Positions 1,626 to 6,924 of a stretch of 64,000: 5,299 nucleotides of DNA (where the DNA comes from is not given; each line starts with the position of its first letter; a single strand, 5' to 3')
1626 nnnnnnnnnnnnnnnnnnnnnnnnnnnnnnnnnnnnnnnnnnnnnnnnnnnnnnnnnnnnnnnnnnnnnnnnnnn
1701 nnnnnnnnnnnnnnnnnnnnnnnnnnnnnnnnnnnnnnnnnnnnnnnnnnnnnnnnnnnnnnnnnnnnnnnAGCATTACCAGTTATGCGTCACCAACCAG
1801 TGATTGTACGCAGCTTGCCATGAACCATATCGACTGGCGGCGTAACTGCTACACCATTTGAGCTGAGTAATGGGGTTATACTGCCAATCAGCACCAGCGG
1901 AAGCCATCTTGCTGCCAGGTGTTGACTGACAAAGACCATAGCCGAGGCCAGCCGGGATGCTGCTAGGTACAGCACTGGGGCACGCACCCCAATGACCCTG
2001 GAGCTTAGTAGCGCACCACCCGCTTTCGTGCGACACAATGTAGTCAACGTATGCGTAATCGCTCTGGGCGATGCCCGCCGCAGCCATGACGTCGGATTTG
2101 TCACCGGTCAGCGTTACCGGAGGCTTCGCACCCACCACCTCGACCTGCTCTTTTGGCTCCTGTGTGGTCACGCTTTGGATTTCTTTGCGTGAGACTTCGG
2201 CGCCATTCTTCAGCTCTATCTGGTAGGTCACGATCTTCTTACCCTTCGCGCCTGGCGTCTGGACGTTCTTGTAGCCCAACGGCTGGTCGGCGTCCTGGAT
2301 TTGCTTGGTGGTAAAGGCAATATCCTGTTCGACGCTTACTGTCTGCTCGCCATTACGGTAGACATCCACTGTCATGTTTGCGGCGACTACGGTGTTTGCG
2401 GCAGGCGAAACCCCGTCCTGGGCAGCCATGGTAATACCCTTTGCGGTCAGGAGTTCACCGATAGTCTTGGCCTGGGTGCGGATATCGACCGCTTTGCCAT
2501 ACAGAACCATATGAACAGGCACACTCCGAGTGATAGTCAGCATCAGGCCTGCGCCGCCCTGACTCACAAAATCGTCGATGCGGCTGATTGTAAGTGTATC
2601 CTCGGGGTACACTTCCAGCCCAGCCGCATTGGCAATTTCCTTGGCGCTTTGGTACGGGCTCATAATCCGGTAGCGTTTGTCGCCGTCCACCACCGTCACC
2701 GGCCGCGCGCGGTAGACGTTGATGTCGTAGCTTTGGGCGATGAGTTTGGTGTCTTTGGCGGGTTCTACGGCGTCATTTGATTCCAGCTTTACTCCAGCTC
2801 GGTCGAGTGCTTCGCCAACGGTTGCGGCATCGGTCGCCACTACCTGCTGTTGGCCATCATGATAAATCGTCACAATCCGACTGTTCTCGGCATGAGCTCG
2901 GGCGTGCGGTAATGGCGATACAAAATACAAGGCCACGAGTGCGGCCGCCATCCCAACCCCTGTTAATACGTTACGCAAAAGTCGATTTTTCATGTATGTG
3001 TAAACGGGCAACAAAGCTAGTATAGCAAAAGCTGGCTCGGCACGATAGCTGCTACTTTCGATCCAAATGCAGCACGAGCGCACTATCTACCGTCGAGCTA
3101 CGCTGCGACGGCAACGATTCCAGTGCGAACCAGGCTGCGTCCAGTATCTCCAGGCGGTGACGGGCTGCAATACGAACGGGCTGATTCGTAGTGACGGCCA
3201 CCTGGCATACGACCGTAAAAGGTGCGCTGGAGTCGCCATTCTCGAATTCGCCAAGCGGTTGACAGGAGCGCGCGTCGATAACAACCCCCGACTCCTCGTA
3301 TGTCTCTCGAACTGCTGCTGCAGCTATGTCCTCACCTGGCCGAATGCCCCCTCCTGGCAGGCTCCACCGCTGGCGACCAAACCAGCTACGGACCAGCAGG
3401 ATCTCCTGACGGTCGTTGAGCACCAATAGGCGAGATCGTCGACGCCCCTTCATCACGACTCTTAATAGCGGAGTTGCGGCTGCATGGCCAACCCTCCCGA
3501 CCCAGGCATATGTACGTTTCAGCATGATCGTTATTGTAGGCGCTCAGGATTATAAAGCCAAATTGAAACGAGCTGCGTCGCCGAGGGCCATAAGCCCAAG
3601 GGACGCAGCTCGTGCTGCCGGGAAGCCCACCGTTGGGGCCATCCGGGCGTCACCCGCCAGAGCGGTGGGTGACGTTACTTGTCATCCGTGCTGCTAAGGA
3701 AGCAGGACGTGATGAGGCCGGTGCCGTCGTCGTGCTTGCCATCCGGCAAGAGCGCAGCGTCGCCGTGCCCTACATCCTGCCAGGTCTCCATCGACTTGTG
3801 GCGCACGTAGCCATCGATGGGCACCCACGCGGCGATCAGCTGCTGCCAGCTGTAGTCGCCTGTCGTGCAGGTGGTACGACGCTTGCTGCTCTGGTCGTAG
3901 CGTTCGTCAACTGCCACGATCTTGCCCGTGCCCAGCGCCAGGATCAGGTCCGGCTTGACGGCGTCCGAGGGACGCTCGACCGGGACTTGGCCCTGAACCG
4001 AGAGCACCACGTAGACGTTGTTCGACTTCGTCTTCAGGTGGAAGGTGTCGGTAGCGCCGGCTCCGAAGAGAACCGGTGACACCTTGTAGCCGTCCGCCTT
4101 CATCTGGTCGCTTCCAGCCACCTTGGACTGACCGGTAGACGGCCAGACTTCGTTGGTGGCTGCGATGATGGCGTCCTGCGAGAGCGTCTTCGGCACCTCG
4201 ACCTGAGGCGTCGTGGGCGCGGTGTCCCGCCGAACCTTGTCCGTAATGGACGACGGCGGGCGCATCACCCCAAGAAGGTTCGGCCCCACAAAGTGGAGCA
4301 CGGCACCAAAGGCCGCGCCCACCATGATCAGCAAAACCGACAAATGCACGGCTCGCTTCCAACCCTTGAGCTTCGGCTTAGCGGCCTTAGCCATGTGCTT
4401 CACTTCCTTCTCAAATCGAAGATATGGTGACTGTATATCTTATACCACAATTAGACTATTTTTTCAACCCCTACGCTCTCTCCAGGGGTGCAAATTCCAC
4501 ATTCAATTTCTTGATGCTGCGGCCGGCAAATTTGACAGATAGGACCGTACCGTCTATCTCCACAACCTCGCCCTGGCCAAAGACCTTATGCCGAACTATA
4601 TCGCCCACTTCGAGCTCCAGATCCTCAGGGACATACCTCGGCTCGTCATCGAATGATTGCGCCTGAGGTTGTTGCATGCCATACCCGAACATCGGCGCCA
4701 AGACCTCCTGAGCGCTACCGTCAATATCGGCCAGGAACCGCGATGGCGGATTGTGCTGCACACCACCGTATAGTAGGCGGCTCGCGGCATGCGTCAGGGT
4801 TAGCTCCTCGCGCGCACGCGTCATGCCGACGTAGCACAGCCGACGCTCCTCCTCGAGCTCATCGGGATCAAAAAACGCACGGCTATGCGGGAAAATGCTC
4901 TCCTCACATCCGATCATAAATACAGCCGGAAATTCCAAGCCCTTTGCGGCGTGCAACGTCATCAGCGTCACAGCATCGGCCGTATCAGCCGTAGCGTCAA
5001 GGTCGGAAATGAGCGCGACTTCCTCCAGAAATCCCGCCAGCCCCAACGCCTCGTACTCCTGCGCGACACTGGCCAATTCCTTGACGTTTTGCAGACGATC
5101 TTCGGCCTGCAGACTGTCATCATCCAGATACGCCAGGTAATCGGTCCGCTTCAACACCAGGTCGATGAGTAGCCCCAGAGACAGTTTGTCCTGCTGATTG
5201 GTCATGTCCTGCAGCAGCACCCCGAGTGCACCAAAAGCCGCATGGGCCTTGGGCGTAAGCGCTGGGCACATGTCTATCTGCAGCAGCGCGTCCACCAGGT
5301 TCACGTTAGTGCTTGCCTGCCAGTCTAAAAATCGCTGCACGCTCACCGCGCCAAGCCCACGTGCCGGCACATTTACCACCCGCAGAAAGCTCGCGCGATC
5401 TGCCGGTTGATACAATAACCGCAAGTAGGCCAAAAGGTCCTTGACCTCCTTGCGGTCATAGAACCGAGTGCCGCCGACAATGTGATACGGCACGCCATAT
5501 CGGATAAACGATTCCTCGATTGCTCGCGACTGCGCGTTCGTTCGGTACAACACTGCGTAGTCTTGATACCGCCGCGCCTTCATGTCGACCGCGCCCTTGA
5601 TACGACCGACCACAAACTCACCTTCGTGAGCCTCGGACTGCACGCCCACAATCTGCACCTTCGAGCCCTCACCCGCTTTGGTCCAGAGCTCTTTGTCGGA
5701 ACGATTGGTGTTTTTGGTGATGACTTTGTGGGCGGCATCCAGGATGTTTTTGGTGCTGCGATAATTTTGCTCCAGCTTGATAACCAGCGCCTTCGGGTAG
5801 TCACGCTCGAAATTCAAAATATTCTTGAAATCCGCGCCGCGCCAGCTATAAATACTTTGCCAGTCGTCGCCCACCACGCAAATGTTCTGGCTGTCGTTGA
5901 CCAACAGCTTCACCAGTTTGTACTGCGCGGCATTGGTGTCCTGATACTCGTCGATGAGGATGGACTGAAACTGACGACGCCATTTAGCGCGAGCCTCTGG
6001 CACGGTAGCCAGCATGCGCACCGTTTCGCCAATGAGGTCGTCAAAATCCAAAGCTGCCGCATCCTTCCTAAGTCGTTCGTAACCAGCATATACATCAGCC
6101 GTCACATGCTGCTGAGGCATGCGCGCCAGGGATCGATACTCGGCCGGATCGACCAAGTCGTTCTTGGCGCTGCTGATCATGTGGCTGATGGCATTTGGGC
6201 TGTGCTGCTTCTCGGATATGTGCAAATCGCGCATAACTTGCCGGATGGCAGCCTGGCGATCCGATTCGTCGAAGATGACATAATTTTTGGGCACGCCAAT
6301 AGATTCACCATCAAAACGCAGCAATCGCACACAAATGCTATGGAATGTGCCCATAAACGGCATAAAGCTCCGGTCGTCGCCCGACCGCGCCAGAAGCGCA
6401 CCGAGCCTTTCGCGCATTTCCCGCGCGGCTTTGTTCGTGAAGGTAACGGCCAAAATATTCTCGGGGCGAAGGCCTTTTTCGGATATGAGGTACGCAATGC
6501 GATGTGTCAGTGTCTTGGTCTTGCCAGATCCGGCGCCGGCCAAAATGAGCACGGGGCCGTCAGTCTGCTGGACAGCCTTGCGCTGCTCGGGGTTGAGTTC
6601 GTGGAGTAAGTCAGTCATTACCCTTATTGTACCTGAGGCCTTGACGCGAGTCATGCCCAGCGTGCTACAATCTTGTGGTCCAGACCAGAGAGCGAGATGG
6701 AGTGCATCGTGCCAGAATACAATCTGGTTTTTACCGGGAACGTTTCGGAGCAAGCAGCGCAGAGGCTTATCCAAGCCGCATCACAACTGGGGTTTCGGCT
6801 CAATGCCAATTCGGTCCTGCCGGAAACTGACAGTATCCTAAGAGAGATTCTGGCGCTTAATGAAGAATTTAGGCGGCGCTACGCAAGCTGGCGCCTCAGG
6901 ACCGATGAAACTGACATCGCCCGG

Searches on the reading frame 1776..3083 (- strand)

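Call 96: search_protein_families(library=pfam, proteins=[window:1776-3083:-], max_evalue=0.001)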
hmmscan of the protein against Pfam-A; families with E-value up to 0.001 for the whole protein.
window:1776-3083:- (435 aa): 2 families
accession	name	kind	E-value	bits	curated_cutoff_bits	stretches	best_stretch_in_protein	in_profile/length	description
PF03990.20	DUF348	-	1.2e-22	79.7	24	2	71-111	1-41/41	G5-linked-Ubiquitin-like domain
PF07501.17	G5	-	5e-16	59.1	23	1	247-320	2-75/75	G5 domain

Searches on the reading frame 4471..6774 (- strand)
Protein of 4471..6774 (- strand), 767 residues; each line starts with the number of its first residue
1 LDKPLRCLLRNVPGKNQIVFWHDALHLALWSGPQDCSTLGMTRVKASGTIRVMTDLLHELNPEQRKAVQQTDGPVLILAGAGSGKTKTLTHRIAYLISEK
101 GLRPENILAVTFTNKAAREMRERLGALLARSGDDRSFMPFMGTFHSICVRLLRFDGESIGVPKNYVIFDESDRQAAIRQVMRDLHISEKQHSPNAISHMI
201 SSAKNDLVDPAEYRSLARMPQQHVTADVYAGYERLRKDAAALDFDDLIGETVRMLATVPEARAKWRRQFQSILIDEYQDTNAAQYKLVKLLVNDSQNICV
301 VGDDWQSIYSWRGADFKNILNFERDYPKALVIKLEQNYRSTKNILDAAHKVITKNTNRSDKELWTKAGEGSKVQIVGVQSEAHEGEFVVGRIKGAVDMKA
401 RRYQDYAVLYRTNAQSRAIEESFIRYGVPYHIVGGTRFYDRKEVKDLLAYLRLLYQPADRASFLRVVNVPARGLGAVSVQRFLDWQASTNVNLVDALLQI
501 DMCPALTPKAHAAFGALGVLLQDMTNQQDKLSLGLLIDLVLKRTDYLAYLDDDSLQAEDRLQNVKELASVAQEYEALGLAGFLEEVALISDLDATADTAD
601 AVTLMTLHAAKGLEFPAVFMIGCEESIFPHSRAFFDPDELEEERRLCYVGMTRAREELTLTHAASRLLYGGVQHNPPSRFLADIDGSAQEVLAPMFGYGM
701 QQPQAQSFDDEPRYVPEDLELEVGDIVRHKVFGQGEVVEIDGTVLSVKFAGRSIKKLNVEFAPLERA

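Call 14: search_protein_families(library=pfam, proteins=[window:4471-6774:-], max_evalue=0.001)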
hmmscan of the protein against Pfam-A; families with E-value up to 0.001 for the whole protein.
window:4471-6774:- (767 aa): 8 families
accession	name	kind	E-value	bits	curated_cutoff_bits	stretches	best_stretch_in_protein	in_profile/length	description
PF00580.27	UvrD-helicase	-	1.2e-88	297.8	23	1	60-327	1-271/271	UvrD/REP helicase N-terminal domain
PF13361.12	UvrD_C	-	3.4e-75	254.1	25.6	1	332-663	1-348/350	UvrD-like helicase C-terminal domain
PF13245.12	AAA_19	-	2e-24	86.7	25.1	1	64-310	1-132/134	AAA domain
PF13538.12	UvrD_C_2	-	3.2e-10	40.1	27.4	1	602-660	2-51/52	UvrD-like helicase C-terminal domain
PF13604.12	AAA_30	-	3.6e-10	40.3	27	1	59-126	1-68/191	AAA domain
PF21196.3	PcrA_UvrD_tudor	-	7.9e-08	32.5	23.9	1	723-765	1-47/48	PcrA/UvrD tudor domain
PF01443.25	Viral_helicase1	-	1.3e-07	32.1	21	0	589-660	165-226/228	Viral superfamily 1 RNA helicase core domain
PF13086.12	AAA_11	-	0.0002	21.6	27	1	60-134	2-81/257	AAA domain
